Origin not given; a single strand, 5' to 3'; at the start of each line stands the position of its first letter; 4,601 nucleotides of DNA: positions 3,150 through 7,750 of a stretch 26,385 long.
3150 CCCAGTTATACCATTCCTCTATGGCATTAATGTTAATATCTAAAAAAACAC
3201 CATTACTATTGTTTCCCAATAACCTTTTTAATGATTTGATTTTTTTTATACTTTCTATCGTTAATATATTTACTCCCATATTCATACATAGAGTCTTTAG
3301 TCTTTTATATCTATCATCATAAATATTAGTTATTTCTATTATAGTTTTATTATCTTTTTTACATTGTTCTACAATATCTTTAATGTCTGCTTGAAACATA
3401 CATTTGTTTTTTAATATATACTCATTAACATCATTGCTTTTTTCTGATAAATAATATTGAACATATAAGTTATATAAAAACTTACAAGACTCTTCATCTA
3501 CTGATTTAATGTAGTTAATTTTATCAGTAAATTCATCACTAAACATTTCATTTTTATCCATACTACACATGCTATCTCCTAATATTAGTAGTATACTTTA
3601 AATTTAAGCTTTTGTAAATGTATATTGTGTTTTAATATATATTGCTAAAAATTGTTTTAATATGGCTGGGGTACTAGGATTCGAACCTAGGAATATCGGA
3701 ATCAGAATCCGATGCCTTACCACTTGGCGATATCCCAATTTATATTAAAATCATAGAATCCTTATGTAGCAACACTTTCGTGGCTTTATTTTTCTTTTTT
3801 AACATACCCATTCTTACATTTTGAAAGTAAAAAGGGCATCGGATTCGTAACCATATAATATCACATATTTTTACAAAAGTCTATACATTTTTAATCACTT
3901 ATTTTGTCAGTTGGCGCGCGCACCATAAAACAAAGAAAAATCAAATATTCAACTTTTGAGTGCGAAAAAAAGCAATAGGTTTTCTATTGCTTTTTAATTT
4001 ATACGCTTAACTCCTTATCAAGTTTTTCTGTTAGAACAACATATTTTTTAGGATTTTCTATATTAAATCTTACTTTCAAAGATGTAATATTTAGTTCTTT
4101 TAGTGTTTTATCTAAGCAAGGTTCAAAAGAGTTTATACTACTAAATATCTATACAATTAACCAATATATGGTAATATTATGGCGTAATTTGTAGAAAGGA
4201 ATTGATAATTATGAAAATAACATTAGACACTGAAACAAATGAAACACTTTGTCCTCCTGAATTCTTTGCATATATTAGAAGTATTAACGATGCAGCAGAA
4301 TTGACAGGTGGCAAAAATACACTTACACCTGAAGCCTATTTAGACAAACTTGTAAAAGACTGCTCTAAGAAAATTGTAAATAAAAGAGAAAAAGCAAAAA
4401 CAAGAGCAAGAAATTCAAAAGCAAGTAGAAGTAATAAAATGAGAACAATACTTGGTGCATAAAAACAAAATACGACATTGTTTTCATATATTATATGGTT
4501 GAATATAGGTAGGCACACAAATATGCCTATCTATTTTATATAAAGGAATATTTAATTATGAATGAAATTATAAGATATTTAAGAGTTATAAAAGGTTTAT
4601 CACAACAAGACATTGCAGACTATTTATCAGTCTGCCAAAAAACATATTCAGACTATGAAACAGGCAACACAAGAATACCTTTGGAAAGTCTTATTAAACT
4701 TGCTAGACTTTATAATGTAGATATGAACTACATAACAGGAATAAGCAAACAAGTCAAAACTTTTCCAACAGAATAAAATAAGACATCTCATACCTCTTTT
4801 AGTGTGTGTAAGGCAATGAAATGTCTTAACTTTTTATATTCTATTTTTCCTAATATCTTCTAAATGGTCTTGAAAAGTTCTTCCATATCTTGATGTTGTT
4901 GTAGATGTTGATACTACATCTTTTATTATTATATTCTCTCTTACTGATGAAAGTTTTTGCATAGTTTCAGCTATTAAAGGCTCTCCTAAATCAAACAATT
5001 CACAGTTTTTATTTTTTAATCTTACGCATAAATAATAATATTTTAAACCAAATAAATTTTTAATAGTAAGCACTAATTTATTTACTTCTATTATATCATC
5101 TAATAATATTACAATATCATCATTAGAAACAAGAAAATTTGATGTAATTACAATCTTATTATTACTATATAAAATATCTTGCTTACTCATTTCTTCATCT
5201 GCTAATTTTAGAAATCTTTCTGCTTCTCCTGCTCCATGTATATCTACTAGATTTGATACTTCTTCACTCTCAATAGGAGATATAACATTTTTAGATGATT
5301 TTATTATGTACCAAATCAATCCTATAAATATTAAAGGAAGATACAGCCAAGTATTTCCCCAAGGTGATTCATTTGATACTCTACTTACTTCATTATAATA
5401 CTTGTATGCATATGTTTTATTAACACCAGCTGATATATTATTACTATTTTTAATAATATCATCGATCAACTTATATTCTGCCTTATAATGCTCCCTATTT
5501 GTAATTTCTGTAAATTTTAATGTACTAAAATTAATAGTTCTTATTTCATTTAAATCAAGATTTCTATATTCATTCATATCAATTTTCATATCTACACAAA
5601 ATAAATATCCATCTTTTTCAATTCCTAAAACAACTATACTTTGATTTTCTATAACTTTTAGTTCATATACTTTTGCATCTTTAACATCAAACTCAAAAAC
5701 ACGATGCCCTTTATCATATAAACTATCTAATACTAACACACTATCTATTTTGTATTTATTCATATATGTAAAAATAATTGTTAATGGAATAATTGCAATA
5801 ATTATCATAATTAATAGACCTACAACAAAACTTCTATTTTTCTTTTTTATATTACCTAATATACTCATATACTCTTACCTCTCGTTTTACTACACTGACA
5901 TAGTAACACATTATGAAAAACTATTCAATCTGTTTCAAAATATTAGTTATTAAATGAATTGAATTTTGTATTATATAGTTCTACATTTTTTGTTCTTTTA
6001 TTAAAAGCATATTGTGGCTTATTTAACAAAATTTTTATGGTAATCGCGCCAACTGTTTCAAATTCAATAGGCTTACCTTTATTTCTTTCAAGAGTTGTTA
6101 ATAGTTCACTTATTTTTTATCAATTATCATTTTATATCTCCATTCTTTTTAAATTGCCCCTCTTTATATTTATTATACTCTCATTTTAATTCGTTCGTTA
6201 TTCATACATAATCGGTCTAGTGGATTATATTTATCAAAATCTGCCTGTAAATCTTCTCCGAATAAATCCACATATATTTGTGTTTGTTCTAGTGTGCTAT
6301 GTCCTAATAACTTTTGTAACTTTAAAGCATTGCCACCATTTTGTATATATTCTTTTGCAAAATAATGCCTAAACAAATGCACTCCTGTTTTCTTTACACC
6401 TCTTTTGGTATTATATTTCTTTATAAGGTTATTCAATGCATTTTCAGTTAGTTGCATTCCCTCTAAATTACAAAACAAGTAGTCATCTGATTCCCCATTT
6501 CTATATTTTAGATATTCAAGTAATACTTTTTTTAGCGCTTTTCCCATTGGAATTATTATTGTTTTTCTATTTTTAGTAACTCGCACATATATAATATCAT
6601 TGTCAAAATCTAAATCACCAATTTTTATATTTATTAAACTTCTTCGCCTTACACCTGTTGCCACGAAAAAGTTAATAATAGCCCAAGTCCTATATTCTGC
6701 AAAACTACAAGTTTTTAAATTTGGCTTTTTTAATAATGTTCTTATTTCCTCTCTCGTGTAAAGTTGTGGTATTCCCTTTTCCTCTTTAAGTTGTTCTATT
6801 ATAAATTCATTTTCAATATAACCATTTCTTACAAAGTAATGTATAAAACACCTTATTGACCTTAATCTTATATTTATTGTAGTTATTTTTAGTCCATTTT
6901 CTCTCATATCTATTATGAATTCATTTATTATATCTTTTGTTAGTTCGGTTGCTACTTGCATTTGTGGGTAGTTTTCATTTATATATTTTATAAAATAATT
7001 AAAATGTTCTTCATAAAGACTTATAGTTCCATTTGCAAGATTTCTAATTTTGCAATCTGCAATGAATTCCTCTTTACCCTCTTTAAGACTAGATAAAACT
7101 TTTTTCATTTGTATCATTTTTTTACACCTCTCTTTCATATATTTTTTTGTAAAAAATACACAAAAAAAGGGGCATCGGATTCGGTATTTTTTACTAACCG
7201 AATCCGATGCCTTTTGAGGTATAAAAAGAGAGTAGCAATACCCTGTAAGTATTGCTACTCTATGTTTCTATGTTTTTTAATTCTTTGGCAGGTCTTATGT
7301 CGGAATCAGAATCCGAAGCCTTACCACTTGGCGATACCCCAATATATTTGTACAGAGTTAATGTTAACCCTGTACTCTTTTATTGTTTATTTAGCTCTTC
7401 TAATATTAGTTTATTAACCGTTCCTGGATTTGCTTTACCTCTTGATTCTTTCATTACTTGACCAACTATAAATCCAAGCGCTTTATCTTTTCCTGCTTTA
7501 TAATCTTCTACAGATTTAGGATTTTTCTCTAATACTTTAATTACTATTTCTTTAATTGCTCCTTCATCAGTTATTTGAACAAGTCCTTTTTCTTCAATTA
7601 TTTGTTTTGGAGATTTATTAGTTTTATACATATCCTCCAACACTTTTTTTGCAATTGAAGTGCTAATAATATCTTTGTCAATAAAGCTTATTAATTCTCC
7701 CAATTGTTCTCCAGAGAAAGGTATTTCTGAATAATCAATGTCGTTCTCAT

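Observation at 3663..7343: Integrase mini-island in tRNA-Gln(CUG) with reversed polarity: the island appears to supply the tRNA 5' half and leaves a hybrid tRNA with an A5/C68 mismatch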

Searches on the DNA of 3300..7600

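Call 62: search_rna_families(source=window, start=3300, end=7600, threshold=evalue, max_evalue=1, show_alignments=2)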
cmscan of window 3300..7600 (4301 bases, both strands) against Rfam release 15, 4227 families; matches with E-value up to 1: 8.
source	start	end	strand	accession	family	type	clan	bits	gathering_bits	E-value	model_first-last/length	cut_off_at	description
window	3666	3737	-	RF00005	tRNA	Gene; tRNA;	CL00001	61.4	29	4.8e-12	1-71/71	no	tRNA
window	7224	7263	+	RF04352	Plastid-psbA-4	Cis-reg;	CL00153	35.2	56.8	0.0012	1-61/61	no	Plastid-psbA-4 3UTR RNA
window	7225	7261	-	RF04344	Plastid-psbA-3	Cis-reg;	CL00153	33.8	48.4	0.0013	1-57/57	no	Plastid-psbA-3 3UTR RNA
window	3966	4000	+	RF04344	Plastid-psbA-3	Cis-reg;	CL00153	29.1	48.4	0.021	1-57/57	no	Plastid-psbA-3 3UTR RNA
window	3964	4001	-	RF04352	Plastid-psbA-4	Cis-reg;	CL00153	25.7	56.8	0.28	1-61/61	no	Plastid-psbA-4 3UTR RNA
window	7166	7218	+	RF03474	mir-4766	Gene; miRNA;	-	23.1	72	0.35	1-56/56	no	mir-4766 microRNA precursor family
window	7101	7220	-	RF02792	sRNA162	Gene; antisense;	-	23.1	78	0.51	1-190/190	no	Archaeal Small RNA 162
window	7173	7209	+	RF00656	mir-205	Gene; miRNA;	-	18.8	55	0.7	19-56/75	no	mir-205 microRNA precursor family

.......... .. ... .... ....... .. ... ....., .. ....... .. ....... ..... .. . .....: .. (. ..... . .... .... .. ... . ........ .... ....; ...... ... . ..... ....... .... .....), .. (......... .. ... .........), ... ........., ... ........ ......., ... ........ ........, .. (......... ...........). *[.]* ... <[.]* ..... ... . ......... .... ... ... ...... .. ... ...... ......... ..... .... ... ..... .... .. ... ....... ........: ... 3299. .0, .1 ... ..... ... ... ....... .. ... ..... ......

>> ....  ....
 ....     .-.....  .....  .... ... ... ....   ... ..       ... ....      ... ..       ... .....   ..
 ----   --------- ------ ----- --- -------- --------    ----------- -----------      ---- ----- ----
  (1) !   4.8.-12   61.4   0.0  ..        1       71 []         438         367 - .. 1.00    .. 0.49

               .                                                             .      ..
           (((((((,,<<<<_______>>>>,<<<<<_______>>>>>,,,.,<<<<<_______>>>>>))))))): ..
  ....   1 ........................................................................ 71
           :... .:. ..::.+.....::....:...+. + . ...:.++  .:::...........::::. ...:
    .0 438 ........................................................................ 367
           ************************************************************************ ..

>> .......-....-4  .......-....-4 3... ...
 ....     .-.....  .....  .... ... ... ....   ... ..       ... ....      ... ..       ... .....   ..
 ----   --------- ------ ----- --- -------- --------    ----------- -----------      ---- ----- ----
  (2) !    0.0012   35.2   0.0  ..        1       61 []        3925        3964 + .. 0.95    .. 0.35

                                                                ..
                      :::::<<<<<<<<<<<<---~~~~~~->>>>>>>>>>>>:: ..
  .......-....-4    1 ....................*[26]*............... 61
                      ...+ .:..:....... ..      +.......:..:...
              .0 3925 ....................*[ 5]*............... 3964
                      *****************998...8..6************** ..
